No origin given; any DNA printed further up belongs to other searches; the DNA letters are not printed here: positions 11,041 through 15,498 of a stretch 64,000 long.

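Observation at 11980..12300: Adenylation-domain specificity residues hint at a basic amino acid substrate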

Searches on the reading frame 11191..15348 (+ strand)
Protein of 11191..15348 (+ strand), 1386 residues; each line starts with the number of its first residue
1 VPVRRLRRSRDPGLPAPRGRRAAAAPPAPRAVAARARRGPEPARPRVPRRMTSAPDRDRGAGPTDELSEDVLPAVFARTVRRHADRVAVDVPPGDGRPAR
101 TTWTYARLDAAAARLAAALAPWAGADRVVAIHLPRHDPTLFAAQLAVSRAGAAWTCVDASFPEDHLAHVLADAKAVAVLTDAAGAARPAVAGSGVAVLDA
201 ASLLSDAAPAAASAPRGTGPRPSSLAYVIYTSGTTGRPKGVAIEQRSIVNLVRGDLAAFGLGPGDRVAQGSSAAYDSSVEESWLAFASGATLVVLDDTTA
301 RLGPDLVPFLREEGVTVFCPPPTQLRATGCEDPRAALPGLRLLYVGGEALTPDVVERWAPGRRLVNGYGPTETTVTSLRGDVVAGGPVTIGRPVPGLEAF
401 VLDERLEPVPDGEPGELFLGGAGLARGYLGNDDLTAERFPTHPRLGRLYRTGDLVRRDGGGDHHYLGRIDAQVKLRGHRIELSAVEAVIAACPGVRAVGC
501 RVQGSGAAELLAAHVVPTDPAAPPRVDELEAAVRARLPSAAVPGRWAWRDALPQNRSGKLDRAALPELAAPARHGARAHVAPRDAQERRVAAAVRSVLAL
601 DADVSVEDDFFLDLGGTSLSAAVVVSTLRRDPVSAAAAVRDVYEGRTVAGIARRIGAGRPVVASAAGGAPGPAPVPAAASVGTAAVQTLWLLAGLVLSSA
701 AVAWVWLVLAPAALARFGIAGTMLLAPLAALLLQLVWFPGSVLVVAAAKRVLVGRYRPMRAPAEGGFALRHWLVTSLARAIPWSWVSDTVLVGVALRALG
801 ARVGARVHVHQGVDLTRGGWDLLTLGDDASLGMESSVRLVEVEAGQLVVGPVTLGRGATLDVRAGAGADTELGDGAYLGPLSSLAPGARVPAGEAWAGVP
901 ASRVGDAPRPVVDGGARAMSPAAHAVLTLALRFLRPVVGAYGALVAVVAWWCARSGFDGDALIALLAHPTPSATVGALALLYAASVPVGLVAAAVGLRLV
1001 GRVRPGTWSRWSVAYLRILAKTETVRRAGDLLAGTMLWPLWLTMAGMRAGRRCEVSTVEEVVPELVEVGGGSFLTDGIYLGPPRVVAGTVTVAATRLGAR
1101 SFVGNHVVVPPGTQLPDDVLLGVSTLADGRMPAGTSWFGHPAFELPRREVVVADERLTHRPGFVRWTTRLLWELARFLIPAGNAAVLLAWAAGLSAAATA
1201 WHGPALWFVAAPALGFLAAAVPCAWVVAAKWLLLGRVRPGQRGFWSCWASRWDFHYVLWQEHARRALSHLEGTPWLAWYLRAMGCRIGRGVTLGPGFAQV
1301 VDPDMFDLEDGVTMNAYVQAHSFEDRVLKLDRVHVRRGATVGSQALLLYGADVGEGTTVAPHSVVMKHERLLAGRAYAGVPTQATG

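Call 5: search_protein_families(library=ncbifam, proteins=[window:11191-15348:+])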
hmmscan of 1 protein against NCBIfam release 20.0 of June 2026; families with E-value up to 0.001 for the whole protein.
window:11191-15348:+ (1386 aa): 95 families (the best 25 are shown)
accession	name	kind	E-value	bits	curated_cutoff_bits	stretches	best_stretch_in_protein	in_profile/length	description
TIGR02353.1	NRPS_term_dom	equivalog_domain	2.9e-116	389.5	423.1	1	686-1381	2-694/695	Pls/PosA family non-ribosomal peptide synthetase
TIGR01733.1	AA-adenyl-dom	subfamily_domain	2.6e-108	362.4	317.4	1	104-497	1-406/409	amino acid adenylation domain-containing protein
NF004282.0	PRK05691.1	subfamily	7.9e-91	304.2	4090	1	68-631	1129-1682/4334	non-ribosomal peptide synthase/polyketide synthase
NF038078.1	NRPS_MxcG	equivalog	2.1e-88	297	2300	1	62-667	449-1053/1442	myxochelin non-ribosomal peptide synthetase MxcG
NF041803.1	NRPS_SolG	exception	2.1e-77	260.7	2200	1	101-654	585-1154/1163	solanimycin non-ribosomal peptide synthetase SolG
NF047350.1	aureusi_NRPS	equivalog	3.7e-70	236.4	2500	1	74-654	1438-1989/2373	aureusimine non-ribosomal peptide synthetase AusA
NF007605.2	PRK10252.1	equivalog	6.5e-67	226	2400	1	127-631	505-1018/1292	enterobactin non-ribosomal peptide synthetase EntF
NF003417.0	PRK04813.1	subfamily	1.6e-53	182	476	1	101-565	27-499/505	D-alanine--poly(phosphoribitol) ligase subunit DltA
TIGR01734.1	D-ala-DACP-lig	equivalog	2.5e-52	178.1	559.85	1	100-566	23-499/504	D-alanine--poly(phosphoribitol) ligase subunit DltA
NF004837.0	PRK06187.1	subfamily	2.4e-45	154.8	476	1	74-567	12-520/531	long-chain-fatty-acid--CoA ligase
TIGR03098.1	ligase_PEP_1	hypoth_equivalog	2.6e-45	154.9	592.35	1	100-565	23-514/517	acyl-CoA ligase (AMP-forming), exosortase A system-associated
NF006182.0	PRK08316.1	subfamily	7.1e-35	120.5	663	1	68-560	9-508/523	fatty acyl-CoA synthetase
NF005858.0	PRK07787.1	subfamily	4e-32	111.3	575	1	102-565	26-468/471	acyl-CoA synthetase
NF006572.0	PRK09088.1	equivalog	6.1e-31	107.6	696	2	335-570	254-488/491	acyl-CoA synthetase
NF004511.1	PRK05852.1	equivalog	1.8e-30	106.1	650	1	99-567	23-502/505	FadD7 family fatty acid--CoA ligase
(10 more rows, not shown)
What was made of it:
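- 13246..15333 (+): C-terminal membrane polymerisation-type domain. Six TM helices in three pairs, approx. aa 638-660 and 676-698, 880-900 and 925-947, 1125-1147 and 1157-1179. Three left-handed beta-helix segments lie between them. TIGR02353 aligns over 2-694 of 695 positions, E=2.9e-116, 389.5 bits (cut-off 423.1) (call 5).
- On Pls/PosA-type cationic homo-poly-amino-acid (CHPA) synthetase: The score is 389.5 bits against a cut-off of 423.1, although the alignment covers 2-694 of 695 model positions at E=2.9e-116 (call 5).
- Closest known: Delta-poly-L-ornithine synthetase PosA of Acinetobacter baumannii. Different: The window protein falls below the TIGR02353 cut-off (call 5).
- The C-terminal domain scores below NCBI's curated cut-off for TIGR02353 (call 5). 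The domain scores below the Pls/PosA curated cut-off (call 5).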

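Call 6: search_protein_families(library=pfam, proteins=[window:11191-15348:+])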
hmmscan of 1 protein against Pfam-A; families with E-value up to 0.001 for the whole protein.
window:11191-15348:+ (1386 aa): 4 families
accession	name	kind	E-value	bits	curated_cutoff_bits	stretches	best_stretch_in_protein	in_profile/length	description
PF00501.34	AMP-binding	-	2.2e-72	244.4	29.9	1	76-429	1-384/384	AMP-binding enzyme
PF00132.30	Hexapep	-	6.3e-09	35.6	27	0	1333-1365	2-34/36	Bacterial transferase hexapeptide (six repeats)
PF00550.31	PP-binding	-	9.4e-08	32.6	20.8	1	589-655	2-67/67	Phosphopantetheine attachment site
PF13193.12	AMP-binding_C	-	2.3e-07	32.1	24.5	1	485-559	2-76/76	AMP-binding enzyme C-terminal domain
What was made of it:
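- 11341..15351 (+): Pls/PosA-like single-module synthetase gene (1336 aa plus stop). Domain hits in calls 5 and 6.
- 12955..13155 (+): Carrier (T) domain. The phosphopantetheine serine is Ser568 (nt 13042-13044) in DLGGTS. Pfam PP-binding scores 32.6 bits against 20.8 (call 6).
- On Pls/PosA-type cationic homo-poly-amino-acid (CHPA) synthetase: Pfam AMP-binding E=2.2e-72 (calls 5, 6). PP-binding scores 32.6 bits against 20.8 (call 6). Pfam finds only AMP-binding, AMP-binding_C, PP-binding and Hexapep (call 6).
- Checked: It encodes an adenylation domain: Pfam AMP-binding E=2.2e-72 and TIGR01733 at 362 bits against a cut-off of 317 (calls 5, 6).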

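Call 8: find_homologous_proteins(query=window:11341-15348:+, max_evalue=1e-30)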
Query window:11341-15348:+ (1336 aa): 7797 proteins with E <= 1e-30 among 8000 candidates; the best 120 are listed.
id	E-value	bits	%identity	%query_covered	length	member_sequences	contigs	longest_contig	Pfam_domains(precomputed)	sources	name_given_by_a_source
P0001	0.0e+0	2906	99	100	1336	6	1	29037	PF00550.32,PF00132.31,PF00501.35,PF13193.13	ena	-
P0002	0.0e+0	1641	62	98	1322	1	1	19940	PF00550.32,PF00132.31,PF00501.35,PF13193.13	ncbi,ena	-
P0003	0.0e+0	1423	53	98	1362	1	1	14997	PF00550.32,PF00132.31,PF00501.35,PF13193.13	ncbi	-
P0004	0.0e+0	1419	52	98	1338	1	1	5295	PF00550.32,PF00132.31,PF00501.35,PF13193.13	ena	-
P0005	0.0e+0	1413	54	98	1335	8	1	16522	PF00550.32,PF00501.35,PF13193.13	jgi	jgi:non-ribosomal peptide synthetase-like protein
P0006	0.0e+0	1413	53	97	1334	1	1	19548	PF00132.31,PF00501.35,PF13193.13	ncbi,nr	ncbi:MAG: amino acid adenylation domain-containing protein [Planctomycetes bacterium]|nr:amino acid 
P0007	0.0e+0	1411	52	98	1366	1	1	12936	PF00550.32,PF00132.31,PF00501.35,PF13193.13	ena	-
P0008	0.0e+0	1409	59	45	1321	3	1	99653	PF00550.32,PF00132.31,PF00501.35,PF13193.13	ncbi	-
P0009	0.0e+0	1405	52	98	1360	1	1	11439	PF00550.32,PF00501.35,PF13193.13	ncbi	ncbi:MAG: amino acid adenylation domain-containing protein [Blastocatellia bacterium]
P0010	0.0e+0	1403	52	98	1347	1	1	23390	PF00550.32,PF00132.31,PF00501.35,PF13193.13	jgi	jgi:non-ribosomal peptide synthetase-like protein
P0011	0.0e+0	1403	52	98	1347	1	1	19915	PF00550.32,PF00132.31,PF00501.35,PF13193.13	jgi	jgi:non-ribosomal peptide synthetase-like protein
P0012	0.0e+0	1400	53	98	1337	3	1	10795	PF00550.32,PF00132.31,PF00501.35,PF13193.13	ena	-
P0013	0.0e+0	1398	53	98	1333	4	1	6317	PF00550.32,PF00132.31,PF00501.35,PF13193.13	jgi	jgi:non-ribosomal peptide synthetase-like protein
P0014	0.0e+0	1394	53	98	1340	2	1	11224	PF00550.32,PF00501.35,PF13193.13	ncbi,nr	ncbi:MAG: amino acid adenylation domain-containing protein [Akkermansiaceae bacterium]|nr:amino acid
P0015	0.0e+0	1392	55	98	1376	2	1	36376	PF00550.32,PF00132.31,PF00501.35,PF13193.13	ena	-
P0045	0.0e+0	1368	50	98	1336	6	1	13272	PF00550.32,PF00132.31,PF00501.35,PF13193.13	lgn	-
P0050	0.0e+0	1362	50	98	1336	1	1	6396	PF00550.32,PF00501.35,PF13193.13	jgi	jgi:non-ribosomal peptide synthetase-like protein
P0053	0.0e+0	1361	51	98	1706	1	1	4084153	PF04235.19,PF07786.19,PF00550.32,PF00501.35,PF13193.13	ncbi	ncbi:MAG: amino acid adenylation domain-containing protein [Tepidisphaera sp.]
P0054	0.0e+0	1361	52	98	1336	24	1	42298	PF00550.32,PF00132.31,PF00501.35,PF13193.13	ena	-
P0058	0.0e+0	1360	50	98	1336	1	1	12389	PF00550.32,PF00132.31,PF00501.35,PF13193.13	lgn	-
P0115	0.0e+0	1343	53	98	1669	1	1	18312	PF04235.19,PF07786.19,PF00550.32,PF00132.31,PF00501.35,PF13193.13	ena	-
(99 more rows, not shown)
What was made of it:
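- Some homologs carry an extra C-terminal DUF1624/DUF418 membrane acyltransferase-like region (P0053 and P0115, call 8).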

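Call 25: find_encoding_contigs(protein=P0001, flank=10000, max_places=3)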
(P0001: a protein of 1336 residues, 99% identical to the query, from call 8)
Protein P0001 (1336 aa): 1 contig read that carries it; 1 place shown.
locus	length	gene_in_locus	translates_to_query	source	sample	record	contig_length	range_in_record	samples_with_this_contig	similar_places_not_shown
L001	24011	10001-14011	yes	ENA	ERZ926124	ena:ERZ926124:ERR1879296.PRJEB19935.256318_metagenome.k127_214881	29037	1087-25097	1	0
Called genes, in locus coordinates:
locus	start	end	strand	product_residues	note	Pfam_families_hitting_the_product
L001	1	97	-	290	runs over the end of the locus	-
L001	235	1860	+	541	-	-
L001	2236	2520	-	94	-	-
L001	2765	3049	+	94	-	PF11746:DUF3303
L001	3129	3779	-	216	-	-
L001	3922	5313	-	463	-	PF00072:Response_reg, PF00158:Sigma54_activat, PF14532:Sigma54_activ_2, PF07728:AAA_5, PF25601:AAA_lid_14, PF02954:HTH_8 (weak)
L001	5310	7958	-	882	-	PF00512:HisKA, PF02518:HATPase_c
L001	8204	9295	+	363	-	PF03372:Exo_endo_phos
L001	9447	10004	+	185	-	PF00856:SET (faint)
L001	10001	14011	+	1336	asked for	PF00501:AMP-binding, PF00132:Hexapep (faint), PF13193:AMP-binding_C (weak), PF00550:PP-binding (weak)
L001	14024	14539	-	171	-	-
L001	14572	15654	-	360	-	PF00248:Aldo_ket_red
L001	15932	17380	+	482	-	PF03264:Cytochrom_NNT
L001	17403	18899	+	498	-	PF02550:AcetylCoA_hydro, PF04223:CitF (weak), PF13336:AcetylCoA_hyd_C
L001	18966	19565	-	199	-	PF05163:DinB, PF12867:DinB_2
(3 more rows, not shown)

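Call 26: find_encoding_contigs(protein=P0002, flank=10000, max_places=3)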
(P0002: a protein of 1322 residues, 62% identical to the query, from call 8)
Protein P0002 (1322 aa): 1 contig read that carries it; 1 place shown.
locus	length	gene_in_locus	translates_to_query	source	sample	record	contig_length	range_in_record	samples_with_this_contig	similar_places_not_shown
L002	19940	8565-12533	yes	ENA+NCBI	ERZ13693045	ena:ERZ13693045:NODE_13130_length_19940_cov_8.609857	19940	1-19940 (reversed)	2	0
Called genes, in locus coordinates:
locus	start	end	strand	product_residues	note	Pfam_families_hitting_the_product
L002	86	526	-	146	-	-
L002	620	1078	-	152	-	PF02639:DUF188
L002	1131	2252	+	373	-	PF01795:Methyltransf_5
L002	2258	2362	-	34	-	-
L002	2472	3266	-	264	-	PF06267:DUF1028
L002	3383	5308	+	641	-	PF02985:HEAT (faint), PF13646:HEAT_2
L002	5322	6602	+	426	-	-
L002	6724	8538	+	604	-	PF17164:DUF5122 (faint)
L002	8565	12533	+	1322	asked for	PF00501:AMP-binding, PF13193:AMP-binding_C, PF00550:PP-binding (weak), PF00132:Hexapep (faint)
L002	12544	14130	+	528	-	PF13646:HEAT_2 (faint), PF13519:VWA_2 (weak), PF13768:VWA_3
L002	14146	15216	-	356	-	-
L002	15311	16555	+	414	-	PF22842:Pel9A-like_beta_helix (faint), PF13229:Beta_helix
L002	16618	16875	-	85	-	PF05016:ParE_toxin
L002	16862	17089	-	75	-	PF22180:RH3_dom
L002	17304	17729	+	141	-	-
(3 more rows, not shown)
